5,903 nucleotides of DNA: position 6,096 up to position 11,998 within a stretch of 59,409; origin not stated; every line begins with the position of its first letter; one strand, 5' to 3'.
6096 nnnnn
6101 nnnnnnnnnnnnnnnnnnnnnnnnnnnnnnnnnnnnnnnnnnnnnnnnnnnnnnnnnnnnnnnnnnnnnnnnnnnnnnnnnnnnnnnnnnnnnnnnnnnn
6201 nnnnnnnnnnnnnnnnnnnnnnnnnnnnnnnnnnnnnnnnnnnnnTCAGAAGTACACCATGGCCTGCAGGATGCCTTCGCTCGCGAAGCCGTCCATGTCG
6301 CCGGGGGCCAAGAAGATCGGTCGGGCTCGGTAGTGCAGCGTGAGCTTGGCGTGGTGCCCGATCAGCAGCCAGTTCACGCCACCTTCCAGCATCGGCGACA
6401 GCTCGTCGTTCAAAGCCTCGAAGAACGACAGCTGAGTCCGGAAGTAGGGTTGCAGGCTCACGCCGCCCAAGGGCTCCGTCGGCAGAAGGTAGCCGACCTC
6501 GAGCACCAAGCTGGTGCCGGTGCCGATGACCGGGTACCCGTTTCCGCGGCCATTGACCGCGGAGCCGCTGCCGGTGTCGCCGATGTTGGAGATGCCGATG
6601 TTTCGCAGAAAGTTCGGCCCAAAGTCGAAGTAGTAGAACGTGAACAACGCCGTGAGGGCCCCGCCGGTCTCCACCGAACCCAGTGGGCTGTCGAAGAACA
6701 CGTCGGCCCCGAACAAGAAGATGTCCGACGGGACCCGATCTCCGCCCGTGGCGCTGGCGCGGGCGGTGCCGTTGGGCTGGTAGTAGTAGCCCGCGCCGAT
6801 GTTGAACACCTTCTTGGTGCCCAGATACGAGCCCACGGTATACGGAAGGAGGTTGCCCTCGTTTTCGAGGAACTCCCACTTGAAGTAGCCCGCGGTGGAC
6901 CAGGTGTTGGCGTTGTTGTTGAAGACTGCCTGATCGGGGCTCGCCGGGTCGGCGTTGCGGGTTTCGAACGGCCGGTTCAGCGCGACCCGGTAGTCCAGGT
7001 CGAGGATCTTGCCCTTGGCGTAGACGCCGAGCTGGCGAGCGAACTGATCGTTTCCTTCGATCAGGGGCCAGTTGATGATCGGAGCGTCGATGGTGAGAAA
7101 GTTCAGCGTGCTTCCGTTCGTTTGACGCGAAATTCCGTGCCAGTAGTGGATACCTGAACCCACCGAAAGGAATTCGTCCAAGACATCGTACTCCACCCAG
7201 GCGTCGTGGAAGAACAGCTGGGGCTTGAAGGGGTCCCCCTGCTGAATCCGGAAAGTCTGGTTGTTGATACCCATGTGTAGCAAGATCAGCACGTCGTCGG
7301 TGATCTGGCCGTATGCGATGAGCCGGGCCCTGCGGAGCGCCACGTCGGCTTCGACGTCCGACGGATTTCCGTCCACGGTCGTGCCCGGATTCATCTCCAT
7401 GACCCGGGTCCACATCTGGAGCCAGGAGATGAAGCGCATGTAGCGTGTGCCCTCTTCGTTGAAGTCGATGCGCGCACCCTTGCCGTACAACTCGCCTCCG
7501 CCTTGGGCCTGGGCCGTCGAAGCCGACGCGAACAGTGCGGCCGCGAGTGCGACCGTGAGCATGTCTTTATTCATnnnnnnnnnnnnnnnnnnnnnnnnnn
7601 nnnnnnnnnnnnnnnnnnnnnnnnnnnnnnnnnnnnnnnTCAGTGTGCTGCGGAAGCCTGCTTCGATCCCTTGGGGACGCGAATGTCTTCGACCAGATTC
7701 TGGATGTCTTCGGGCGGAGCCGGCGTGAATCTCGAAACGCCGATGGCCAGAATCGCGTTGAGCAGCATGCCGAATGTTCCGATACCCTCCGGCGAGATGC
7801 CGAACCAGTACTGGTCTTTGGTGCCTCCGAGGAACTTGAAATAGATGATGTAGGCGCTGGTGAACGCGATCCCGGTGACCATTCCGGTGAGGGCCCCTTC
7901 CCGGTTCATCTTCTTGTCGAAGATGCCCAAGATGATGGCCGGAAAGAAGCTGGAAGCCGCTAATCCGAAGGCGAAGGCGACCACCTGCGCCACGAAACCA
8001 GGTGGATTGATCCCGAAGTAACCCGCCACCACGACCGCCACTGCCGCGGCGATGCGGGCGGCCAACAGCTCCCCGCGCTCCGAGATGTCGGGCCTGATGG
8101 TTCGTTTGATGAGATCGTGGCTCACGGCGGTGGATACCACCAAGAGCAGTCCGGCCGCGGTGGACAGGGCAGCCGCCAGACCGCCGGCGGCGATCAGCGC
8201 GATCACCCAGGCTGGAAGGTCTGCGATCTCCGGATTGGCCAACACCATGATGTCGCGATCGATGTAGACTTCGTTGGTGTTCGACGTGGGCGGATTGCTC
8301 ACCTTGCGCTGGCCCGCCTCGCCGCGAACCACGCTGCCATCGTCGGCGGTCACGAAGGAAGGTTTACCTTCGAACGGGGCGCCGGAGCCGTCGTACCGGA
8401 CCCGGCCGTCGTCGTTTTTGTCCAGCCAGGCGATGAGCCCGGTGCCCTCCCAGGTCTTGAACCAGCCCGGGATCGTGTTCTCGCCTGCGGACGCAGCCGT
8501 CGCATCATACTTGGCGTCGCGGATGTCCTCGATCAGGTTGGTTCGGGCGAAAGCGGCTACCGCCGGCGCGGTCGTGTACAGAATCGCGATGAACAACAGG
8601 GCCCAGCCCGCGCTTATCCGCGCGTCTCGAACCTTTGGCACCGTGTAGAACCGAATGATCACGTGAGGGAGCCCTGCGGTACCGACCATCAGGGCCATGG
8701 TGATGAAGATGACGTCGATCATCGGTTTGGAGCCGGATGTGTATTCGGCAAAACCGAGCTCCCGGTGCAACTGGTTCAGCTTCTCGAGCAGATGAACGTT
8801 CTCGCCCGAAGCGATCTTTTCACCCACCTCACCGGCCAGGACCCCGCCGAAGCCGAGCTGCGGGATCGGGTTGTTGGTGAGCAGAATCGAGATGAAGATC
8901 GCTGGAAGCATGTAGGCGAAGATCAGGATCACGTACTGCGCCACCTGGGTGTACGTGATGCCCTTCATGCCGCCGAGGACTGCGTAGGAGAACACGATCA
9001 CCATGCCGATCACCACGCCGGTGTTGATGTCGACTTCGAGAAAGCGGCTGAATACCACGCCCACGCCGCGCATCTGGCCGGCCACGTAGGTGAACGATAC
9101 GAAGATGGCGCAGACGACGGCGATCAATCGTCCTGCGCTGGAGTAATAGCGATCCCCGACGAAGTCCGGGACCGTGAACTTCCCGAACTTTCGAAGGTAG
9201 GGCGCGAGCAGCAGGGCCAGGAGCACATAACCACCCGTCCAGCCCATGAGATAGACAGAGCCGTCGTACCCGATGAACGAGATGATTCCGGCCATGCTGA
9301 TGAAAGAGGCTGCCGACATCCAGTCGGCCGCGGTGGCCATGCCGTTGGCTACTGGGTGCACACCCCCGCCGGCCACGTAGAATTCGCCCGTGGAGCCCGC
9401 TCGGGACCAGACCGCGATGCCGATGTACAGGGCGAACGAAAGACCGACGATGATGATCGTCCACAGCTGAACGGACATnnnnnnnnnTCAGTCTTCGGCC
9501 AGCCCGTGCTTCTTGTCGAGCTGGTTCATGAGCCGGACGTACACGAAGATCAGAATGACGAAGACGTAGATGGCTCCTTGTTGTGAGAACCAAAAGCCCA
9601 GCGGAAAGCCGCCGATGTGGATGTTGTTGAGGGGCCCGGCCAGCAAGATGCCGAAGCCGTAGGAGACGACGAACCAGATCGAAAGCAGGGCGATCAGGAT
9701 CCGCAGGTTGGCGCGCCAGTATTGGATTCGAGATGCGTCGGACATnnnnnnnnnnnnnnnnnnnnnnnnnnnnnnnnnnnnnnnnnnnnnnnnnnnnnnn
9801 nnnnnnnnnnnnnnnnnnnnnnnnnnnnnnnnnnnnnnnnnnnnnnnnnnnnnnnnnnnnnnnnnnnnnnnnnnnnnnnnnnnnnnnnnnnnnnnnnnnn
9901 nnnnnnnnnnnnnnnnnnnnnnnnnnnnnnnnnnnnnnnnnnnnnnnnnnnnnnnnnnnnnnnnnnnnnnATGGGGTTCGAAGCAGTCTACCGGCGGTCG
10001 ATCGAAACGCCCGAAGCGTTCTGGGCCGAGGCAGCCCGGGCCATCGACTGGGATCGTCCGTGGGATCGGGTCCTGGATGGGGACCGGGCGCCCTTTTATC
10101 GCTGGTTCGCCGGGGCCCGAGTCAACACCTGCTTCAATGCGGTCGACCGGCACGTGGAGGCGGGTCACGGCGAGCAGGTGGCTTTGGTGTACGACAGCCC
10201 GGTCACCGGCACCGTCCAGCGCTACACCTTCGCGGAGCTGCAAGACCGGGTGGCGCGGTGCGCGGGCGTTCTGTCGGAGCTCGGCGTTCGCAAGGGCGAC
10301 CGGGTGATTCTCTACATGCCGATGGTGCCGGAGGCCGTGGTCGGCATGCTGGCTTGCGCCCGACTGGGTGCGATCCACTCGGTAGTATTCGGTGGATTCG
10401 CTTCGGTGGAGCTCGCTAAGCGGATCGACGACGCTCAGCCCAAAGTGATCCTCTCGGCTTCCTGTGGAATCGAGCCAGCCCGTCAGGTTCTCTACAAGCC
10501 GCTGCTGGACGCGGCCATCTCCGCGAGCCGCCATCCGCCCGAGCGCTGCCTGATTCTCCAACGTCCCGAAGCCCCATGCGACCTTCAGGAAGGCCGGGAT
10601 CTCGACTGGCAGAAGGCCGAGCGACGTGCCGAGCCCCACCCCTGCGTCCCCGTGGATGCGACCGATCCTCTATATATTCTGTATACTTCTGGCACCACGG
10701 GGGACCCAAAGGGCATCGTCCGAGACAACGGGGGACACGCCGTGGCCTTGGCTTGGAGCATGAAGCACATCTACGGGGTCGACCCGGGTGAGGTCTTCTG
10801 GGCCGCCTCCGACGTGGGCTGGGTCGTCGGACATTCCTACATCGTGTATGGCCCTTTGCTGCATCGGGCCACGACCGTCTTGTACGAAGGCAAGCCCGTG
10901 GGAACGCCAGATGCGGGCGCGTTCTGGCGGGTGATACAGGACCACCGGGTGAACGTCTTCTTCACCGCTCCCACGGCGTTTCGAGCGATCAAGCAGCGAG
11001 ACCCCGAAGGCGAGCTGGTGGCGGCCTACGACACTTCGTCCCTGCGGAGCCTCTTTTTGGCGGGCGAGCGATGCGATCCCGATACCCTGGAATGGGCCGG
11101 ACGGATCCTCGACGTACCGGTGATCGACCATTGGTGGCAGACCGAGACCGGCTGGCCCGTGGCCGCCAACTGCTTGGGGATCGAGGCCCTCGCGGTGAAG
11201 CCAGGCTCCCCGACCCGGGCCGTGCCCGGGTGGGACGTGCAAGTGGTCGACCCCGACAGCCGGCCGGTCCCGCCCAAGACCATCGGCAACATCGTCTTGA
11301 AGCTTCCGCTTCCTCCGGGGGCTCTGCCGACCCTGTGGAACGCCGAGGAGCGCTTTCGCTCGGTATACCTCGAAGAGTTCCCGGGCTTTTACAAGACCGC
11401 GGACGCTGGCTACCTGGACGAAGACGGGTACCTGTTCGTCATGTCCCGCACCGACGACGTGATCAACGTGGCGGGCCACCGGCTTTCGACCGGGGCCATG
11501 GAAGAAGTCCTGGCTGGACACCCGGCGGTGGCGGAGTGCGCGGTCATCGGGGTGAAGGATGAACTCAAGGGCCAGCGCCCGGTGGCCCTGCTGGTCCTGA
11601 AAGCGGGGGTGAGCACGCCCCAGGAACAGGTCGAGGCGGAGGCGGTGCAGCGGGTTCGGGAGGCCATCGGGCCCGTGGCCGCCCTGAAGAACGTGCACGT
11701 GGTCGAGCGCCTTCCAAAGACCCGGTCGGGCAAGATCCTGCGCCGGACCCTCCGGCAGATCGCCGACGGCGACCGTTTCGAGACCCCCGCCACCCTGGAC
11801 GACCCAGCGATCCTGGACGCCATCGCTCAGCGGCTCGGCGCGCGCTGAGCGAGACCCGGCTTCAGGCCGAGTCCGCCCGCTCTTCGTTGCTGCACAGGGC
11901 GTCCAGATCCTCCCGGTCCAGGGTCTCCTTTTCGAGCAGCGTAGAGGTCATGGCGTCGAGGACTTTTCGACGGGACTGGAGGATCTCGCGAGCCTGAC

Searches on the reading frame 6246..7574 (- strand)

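Call 6: search_protein_families(library=pfam, proteins=[window:6246-7574:-])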
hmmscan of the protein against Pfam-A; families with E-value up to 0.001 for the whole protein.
window:6246-7574:- (442 aa): 0 families

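Call 12: search_protein_families(library=ncbifam, proteins=[window:6246-7574:-])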
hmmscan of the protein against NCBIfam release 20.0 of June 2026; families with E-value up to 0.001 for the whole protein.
window:6246-7574:- (442 aa): 1 family
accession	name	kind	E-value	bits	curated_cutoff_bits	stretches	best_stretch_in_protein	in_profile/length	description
NF040900.1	porin_ExtI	equivalog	2.3e-12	46.4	150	1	33-416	27-372/403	selenite/tellurite reduction operon porin ExtI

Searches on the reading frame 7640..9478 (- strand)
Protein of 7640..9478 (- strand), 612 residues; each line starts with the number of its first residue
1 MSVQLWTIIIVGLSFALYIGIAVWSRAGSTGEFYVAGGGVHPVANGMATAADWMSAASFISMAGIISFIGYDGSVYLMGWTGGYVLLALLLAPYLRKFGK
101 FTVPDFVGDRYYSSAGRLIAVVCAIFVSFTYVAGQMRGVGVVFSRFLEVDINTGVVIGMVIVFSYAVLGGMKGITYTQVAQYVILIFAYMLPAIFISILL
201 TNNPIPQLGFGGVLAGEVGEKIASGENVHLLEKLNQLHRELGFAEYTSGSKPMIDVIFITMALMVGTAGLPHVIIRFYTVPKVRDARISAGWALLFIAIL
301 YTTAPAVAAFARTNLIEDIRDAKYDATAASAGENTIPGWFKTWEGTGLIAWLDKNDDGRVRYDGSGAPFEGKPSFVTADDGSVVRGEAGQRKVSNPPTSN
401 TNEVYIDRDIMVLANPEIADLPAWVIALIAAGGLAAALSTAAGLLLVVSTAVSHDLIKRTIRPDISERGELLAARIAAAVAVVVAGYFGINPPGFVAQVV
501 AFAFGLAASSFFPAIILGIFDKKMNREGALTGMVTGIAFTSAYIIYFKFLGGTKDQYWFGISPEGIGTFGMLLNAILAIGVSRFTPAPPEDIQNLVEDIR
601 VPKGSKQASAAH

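Call 6: search_protein_families(library=pfam, proteins=[window:7640-9478:-])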
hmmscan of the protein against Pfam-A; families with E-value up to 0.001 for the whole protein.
window:7640-9478:- (612 aa): 1 family
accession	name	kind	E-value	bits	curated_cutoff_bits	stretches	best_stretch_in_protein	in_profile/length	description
PF00474.23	SSF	-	2.6e-50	171.9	22.8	2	33-311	1-259/406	Sodium:solute symporter family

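Call 12: search_protein_families(library=ncbifam, proteins=[window:7640-9478:-])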
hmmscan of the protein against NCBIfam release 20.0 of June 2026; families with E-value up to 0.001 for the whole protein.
window:7640-9478:- (612 aa): 11 families
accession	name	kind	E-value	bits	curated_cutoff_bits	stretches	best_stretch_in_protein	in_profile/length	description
TIGR03648.1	Na_symport_lg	subfamily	1.8e-255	848.6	320.75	1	8-602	2-547/547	VC_2705 family sodium/solute symporter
NF058657.1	MncbAcdTpMctC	equivalog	5.1e-64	216.6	670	2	9-323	12-313/527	monocarboxylic acid transporter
NF006903.2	PRK09395.1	subfamily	2.6e-52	178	750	2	11-317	43-326/552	cation/acetate symporter ActP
TIGR00813.1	sss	superfamily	3.6e-47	161.3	184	2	408-536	284-411/411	sodium/solute symporter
NF009135.0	PRK12488.1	subfamily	1.7e-45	155.6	850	2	8-303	37-310/549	cation/acetate symporter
TIGR02711.1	symport_actP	equivalog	3.5e-44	151.5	1099.25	3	7-196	36-225/549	cation/acetate symporter ActP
TIGR02121.1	Na_Pro_sym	equivalog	8.2e-34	117.1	515.5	2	423-599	317-483/488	sodium/proline symporter PutP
TIGR02119.1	panF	equivalog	7.1e-18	64.9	328.05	2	418-546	312-437/471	sodium/pantothenate symporter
NF011948.0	PRK15419.1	equivalog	4.7e-17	62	955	1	422-555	323-455/502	sodium/proline symporter PutP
NF046076.1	monocarbox_MctP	equivalog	6.7e-08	31.6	625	1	421-582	315-477/481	monocarboxylate uptake permease MctP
NF007790.0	PRK10484.1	equivalog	7.3e-07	28.4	401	1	421-548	326-456/527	solute:sodium symporter family transporter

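Call 19: find_related_loci(query=window:7640-9478:-, collection=genome_contigs, flank=10000)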
Query window:7640-9478:- (612 aa) in genome_contigs; peptide patterns used: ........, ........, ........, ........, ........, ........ (x = any residue, [..] = any of these).
600 stretches matched a pattern (row limit reached: there are more); 600 encode a relative of the query (tblastn E <= 1e-3); the best 80 are kept; 80 distinct loci.
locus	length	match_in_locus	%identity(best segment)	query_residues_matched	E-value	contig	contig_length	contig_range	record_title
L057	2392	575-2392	74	1-610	0e+0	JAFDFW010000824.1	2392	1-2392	MAG: Deltaproteobacteria bacterium isolate Meg22_02_Bin_93 Meg22_02_Bin_93_scaffold_286865, whole genome shotgun sequenc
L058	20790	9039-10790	73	1-609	0e+0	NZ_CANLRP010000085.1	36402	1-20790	Uncultured Microscilla sp. isolate N.fasta NODE_85, whole genome shotgun sequence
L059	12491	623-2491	69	1-612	0e+0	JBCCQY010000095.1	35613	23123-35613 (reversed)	MAG: Myxococcota bacterium isolate P01_D01_bin.18 k141_3278113_length_35613_cov_11.0013, whole genome shotgun sequence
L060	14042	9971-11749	69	1-610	0e+0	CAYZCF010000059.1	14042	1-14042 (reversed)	MAG TPA_asm: uncultured Chlorobiaceae bacterium isolate binchicken_co66_179 genome assembly, contig: NODE_6676_length_14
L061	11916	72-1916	73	1-610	0e+0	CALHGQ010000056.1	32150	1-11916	MAG: uncultured bacterium isolate R4_Bin_MAXBIN__077_sub_1 genome assembly, contig: c_000003713990, whole genome shotgun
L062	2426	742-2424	76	1-565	0e+0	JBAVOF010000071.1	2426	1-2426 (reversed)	MAG: Polyangiales bacterium isolate MFD02366_ilm_asm_bin8 k127_220581, whole genome shotgun sequence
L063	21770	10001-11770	68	1-612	0e+0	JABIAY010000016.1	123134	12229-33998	MAG: Nitrospina sp. isolate SI048_bin14 k141_1210465, whole genome shotgun sequence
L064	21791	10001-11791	66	1-609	0e+0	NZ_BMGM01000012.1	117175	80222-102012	Psychroflexus planctonicus strain CGMCC 1.12931 sequence12, whole genome shotgun sequence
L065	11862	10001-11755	67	1-608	0e+0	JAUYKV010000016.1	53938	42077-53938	MAG: Pseudomonas sp. isolate C24_metabat.bin.214_sub C24_k141_587142, whole genome shotgun sequence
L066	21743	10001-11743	68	1-603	0e+0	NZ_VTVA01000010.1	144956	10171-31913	Pseudomonas saliphila strain 16W4-4-3 Scaffold10, whole genome shotgun sequence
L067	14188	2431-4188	68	1-608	0e+0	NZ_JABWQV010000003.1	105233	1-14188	Pseudomonas tehranensis strain SWRI196 contig3, whole genome shotgun sequence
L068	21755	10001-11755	68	1-608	0e+0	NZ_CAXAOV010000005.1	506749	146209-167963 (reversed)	Pseudomonas sp. EL_65y_Pfl2_R95 isolate PseudoSSchier:R95 EL_65y_Pfl2_R95_NODE_5_length_506749_cov_22.643154, whole geno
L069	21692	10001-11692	66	1-608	0e+0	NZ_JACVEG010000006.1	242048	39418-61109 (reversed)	Vibrio sp. Y2-5 Scaffold6, whole genome shotgun sequence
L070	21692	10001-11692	66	1-608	0e+0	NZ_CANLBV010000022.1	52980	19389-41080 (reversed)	Uncultured Vibrio sp. isolate 1078.fasta NODE_22, whole genome shotgun sequence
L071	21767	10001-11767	67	1-612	0e+0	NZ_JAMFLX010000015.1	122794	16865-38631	Parendozoicomonas callyspongiae strain 2012CJ34-2 15, whole genome shotgun sequence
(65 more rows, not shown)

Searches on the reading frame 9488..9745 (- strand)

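Call 6: search_protein_families(library=pfam, proteins=[window:9488-9745:-])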
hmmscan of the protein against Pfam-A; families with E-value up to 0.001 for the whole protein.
window:9488-9745:- (85 aa): 1 family
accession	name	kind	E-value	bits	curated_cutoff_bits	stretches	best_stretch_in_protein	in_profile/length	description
PF13937.11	DUF4212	-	1.2e-35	122.2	30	1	8-82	3-78/79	Domain of unknown function (DUF4212)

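Call 12: search_protein_families(library=ncbifam, proteins=[window:9488-9745:-])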
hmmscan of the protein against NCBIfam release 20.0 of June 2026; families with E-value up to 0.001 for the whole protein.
window:9488-9745:- (85 aa): 1 family
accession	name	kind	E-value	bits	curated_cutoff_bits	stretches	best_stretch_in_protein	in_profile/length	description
TIGR03647.1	Na_symport_sm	subfamily_domain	7.8e-35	119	26.05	1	8-84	1-77/77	sodium/substrate symporter small subunit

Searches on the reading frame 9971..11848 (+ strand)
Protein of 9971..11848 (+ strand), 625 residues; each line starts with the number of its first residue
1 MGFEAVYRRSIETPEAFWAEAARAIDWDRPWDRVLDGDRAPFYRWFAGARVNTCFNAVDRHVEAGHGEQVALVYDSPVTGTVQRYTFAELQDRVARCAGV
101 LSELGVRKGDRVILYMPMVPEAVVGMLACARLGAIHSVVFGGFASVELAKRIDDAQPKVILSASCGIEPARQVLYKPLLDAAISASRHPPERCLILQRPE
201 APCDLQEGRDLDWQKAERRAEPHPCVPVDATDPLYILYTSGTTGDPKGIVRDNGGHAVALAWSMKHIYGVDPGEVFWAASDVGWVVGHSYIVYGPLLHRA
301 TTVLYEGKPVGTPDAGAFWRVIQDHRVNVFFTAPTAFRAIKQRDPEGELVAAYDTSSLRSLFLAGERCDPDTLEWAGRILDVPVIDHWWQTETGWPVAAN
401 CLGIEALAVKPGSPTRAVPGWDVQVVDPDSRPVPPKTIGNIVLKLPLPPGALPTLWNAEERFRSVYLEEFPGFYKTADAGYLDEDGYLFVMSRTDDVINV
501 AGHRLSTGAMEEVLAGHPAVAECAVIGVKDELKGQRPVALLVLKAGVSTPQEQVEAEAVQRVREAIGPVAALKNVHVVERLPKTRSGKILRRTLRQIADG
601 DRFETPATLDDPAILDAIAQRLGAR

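Call 6: search_protein_families(library=pfam, proteins=[window:9971-11848:+])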
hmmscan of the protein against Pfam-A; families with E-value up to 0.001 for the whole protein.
window:9971-11848:+ (625 aa): 3 families
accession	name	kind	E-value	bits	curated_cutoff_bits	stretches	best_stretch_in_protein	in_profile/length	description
PF00501.34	AMP-binding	-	5.9e-78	262.8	29.9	1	64-444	6-375/384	AMP-binding enzyme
PF13193.12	AMP-binding_C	-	4.8e-26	91.9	24.5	1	510-588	2-76/76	AMP-binding enzyme C-terminal domain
PF16177.11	ACAS_N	-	1e-23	83.3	27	1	4-57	2-55/55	Acetyl-coenzyme A synthetase N-terminus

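Call 12: search_protein_families(library=ncbifam, proteins=[window:9971-11848:+])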
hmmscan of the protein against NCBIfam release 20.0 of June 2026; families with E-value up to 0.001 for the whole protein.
window:9971-11848:+ (625 aa): 103 families (the best 25 are shown)
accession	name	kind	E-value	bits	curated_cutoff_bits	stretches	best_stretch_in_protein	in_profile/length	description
NF007815.0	PRK10524.1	equivalog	3.1e-226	752.8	955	1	3-622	4-627/629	propionate--CoA ligase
TIGR02316.1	propion_prpE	equivalog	3.3e-211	703.2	827.4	1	1-621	1-625/628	propionate--CoA ligase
NF001208.0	PRK00174.1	subfamily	5e-196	652.9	657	1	4-621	30-644/649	acetate--CoA ligase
TIGR02188.1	Ac_CoA_lig_AcsA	equivalog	3.6e-191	636.6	724.95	1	4-620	8-628/629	acetate--CoA ligase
NF003313.0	PRK04319.1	equivalog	1.3e-111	373.6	729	1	44-596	36-559/574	acetate--CoA ligase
NF002937.0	PRK03584.1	subfamily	2.2e-84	283.9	639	1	3-621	38-651/657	acetoacetate--CoA ligase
NF004837.0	PRK06187.1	subfamily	2.9e-71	240.3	476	1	78-598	33-522/531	long-chain-fatty-acid--CoA ligase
TIGR01217.1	ac_ac_CoA_syn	equivalog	4.4e-64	216.8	520.9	1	2-617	36-643/652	acetoacetate--CoA ligase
NF047394.1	AcylCoAsynMbcS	equivalog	3.3e-59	200.9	850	1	57-597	17-519/525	acyl-CoA synthetase MbcS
NF006182.0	PRK08316.1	subfamily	2.9e-53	181.1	663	1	65-597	23-516/523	fatty acyl-CoA synthetase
NF009071.0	PRK12406.1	subfamily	1.3e-50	172.3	701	1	84-596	12-500/510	acyl-CoA synthetase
NF005714.0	PRK07529.1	subfamily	7.7e-49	166.6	632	1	66-600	43-578/640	acyl-CoA synthetase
TIGR02262.1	benz_CoA_lig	subfamily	2.1e-48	165.3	375.25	1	52-596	4-507/508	benzoate-CoA ligase family protein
NF006181.0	PRK08314.1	subfamily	3e-48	164.4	705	1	83-596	48-552/563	long-chain-fatty-acid--CoA ligase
TIGR01733.1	AA-adenyl-dom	subfamily_domain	9.1e-47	159.8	317.4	1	86-525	1-409/409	amino acid adenylation domain-containing protein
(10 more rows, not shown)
